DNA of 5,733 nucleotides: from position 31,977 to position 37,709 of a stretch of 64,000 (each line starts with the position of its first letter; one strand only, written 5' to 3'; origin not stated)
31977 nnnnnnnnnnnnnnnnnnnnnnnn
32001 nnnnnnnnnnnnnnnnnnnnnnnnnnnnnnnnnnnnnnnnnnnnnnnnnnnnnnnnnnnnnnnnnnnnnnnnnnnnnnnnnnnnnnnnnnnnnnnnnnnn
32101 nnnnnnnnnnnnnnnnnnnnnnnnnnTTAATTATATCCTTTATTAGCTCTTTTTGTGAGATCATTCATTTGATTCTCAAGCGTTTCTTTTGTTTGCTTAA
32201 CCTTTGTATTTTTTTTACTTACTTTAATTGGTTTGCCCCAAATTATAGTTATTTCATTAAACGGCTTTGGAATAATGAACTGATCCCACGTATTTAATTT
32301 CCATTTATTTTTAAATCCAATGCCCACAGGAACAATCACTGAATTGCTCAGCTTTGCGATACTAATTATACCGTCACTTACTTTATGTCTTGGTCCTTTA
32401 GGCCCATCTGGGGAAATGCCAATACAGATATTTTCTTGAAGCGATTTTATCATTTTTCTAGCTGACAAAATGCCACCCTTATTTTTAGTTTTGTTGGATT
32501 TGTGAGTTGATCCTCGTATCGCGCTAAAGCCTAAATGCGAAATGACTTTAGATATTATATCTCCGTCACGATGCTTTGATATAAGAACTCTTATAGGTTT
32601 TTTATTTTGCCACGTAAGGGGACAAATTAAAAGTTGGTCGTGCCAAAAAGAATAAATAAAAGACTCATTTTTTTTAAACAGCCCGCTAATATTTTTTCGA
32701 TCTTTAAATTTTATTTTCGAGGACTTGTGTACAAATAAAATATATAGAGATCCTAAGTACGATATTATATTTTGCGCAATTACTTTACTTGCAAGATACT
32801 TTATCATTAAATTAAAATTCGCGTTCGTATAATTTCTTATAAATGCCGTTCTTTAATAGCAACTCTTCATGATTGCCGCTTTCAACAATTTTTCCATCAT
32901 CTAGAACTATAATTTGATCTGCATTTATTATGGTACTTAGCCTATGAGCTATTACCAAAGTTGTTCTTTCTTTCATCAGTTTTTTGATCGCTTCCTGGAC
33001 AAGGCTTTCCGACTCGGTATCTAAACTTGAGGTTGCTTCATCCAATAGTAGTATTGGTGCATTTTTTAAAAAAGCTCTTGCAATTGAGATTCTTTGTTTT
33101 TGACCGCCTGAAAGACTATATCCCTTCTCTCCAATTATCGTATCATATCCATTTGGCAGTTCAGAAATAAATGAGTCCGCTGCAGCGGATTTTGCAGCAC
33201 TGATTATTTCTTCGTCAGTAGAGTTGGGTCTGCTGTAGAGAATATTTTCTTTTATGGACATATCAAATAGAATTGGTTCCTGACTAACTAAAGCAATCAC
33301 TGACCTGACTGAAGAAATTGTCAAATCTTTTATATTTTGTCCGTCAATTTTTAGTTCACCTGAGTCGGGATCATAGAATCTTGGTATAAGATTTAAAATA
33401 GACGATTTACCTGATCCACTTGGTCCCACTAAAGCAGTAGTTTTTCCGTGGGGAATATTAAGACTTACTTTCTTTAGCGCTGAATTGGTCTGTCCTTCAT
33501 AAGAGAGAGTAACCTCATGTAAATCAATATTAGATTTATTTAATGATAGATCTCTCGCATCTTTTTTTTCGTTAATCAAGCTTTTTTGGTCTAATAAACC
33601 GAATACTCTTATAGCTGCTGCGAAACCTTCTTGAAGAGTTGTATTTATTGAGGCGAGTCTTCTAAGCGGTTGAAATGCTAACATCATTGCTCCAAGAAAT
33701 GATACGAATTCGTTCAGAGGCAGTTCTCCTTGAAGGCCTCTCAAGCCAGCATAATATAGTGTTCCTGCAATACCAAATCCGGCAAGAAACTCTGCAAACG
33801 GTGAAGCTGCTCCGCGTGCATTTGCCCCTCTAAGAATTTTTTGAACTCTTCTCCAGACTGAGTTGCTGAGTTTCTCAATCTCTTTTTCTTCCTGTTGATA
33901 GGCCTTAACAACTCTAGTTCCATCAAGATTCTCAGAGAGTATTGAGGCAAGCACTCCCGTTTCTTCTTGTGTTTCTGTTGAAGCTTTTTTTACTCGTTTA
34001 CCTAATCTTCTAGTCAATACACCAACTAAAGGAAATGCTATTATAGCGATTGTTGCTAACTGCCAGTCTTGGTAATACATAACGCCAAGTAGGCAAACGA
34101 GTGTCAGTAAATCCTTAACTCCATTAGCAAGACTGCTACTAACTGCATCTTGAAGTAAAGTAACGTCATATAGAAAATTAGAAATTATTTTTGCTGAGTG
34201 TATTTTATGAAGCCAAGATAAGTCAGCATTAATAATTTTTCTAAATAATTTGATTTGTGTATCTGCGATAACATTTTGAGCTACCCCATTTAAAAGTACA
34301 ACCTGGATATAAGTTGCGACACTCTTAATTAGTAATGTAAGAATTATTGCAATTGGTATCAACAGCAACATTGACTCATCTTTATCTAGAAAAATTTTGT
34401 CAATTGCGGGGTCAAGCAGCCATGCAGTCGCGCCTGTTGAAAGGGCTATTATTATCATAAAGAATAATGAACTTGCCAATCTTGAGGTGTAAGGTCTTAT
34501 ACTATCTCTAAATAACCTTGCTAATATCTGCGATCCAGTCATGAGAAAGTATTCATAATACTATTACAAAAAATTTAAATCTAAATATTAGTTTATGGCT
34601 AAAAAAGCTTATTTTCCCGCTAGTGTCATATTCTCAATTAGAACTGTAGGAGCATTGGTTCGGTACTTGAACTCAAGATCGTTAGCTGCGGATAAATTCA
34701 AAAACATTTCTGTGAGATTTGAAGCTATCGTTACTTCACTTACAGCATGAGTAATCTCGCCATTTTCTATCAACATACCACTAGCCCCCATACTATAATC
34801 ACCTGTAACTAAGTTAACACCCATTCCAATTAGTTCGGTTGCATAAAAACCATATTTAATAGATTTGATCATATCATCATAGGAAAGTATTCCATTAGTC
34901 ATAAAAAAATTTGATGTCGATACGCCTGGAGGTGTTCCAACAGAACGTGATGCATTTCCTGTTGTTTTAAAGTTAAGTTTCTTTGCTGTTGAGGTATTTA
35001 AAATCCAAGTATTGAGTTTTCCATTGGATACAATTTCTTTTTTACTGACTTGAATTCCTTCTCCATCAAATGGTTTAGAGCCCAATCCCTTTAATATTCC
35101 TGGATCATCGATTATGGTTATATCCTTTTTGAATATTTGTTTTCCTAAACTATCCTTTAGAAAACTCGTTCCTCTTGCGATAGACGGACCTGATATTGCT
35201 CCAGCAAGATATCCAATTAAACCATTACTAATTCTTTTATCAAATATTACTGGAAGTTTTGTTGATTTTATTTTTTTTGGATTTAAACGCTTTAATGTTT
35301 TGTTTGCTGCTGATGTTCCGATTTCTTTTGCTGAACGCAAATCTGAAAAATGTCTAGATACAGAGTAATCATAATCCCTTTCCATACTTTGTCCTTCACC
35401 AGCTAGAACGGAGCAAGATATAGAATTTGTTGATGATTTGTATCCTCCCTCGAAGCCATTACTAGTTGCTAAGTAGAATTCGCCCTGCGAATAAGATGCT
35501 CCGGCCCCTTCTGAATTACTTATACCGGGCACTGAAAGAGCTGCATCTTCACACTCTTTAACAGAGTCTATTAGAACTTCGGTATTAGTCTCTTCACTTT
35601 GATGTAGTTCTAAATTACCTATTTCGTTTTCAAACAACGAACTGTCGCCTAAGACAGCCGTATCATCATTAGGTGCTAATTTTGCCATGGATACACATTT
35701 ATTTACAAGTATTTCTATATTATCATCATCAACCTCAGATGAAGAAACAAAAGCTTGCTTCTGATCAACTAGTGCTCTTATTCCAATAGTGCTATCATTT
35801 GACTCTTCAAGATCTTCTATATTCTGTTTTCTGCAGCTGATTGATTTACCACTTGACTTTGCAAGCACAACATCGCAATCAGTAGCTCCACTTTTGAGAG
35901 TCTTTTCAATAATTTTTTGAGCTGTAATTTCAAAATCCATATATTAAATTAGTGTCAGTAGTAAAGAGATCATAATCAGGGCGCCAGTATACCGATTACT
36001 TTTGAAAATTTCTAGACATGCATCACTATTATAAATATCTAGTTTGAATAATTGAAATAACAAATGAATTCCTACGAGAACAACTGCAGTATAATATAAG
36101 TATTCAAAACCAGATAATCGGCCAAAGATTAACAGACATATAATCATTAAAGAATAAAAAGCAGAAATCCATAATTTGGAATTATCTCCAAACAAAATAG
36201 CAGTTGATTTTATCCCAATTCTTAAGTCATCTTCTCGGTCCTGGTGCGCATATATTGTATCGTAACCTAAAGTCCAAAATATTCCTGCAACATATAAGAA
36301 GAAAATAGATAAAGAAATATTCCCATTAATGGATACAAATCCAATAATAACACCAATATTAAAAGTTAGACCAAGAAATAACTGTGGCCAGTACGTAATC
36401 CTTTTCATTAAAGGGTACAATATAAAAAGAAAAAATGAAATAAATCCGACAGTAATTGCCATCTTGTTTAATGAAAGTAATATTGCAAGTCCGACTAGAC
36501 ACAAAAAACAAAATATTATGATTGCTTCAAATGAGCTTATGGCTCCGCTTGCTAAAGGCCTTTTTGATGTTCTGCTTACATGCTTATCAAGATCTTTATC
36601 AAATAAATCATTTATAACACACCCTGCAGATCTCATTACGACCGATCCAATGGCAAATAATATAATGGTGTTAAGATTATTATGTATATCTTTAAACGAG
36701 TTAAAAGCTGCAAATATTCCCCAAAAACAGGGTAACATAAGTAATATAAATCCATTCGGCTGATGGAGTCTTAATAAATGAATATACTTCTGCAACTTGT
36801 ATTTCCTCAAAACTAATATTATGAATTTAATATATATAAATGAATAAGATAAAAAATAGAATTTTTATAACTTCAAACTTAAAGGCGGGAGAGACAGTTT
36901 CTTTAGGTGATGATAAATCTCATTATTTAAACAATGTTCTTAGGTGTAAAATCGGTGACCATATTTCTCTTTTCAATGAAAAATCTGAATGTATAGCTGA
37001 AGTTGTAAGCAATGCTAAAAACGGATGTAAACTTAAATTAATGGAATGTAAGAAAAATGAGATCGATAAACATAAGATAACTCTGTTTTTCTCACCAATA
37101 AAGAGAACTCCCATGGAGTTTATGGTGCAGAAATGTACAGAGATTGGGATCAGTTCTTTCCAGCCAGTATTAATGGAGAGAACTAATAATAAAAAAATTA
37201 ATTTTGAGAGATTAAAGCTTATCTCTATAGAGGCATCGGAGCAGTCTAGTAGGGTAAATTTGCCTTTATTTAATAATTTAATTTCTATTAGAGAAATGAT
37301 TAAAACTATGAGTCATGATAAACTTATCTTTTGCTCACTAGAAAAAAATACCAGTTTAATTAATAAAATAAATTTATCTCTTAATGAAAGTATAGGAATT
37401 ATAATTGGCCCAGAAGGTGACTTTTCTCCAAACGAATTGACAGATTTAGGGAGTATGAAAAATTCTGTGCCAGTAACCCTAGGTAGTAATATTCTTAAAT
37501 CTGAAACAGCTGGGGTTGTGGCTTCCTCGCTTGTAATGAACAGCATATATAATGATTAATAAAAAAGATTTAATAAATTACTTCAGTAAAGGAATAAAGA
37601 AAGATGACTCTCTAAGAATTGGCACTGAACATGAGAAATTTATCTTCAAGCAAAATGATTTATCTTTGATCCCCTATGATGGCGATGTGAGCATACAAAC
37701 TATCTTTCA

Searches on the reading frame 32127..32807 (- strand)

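Call 17: search_protein_families(library=pfam, proteins=[window:32127-32807:-], max_evalue=0.00001)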
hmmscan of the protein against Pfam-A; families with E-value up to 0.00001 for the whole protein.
window:32127-32807:- (226 aa): 1 family
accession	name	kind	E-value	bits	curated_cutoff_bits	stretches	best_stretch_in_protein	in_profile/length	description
PF04028.18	DUF374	-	5.1e-24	84.1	26.8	1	66-140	2-69/69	Domain of unknown function (DUF374)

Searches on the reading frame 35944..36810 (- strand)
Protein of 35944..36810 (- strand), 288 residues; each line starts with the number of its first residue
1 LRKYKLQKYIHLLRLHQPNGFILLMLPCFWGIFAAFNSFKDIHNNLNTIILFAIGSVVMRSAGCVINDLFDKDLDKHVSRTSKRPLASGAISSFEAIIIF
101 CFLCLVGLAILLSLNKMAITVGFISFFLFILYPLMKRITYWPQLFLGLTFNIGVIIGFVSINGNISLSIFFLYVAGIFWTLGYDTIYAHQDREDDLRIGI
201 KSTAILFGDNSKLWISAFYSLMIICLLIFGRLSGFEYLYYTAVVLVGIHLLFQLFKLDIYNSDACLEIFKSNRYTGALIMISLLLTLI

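Call 17: search_protein_families(library=pfam, proteins=[window:35944-36810:-], max_evalue=0.00001)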
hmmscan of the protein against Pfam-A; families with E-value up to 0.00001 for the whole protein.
window:35944-36810:- (288 aa): 1 family
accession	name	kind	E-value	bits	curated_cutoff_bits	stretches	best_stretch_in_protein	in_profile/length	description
PF01040.23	UbiA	-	4.9e-61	206.6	34.2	1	24-269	1-244/250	UbiA prenyltransferase family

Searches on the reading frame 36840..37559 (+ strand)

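Call 17: search_protein_families(library=pfam, proteins=[window:36840-37559:+], max_evalue=0.00001)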
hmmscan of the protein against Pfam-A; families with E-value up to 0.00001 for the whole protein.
window:36840-37559:+ (239 aa): 2 families
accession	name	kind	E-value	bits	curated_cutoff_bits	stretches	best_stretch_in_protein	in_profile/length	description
PF04452.19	Methyltrans_RNA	-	8e-37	126.8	23.9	1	78-232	5-164/165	RNA methyltransferase domain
PF20260.4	PUA_4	-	2.4e-07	31.2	23.9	1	22-67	1-47/48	RNA methyltransferase PUA domain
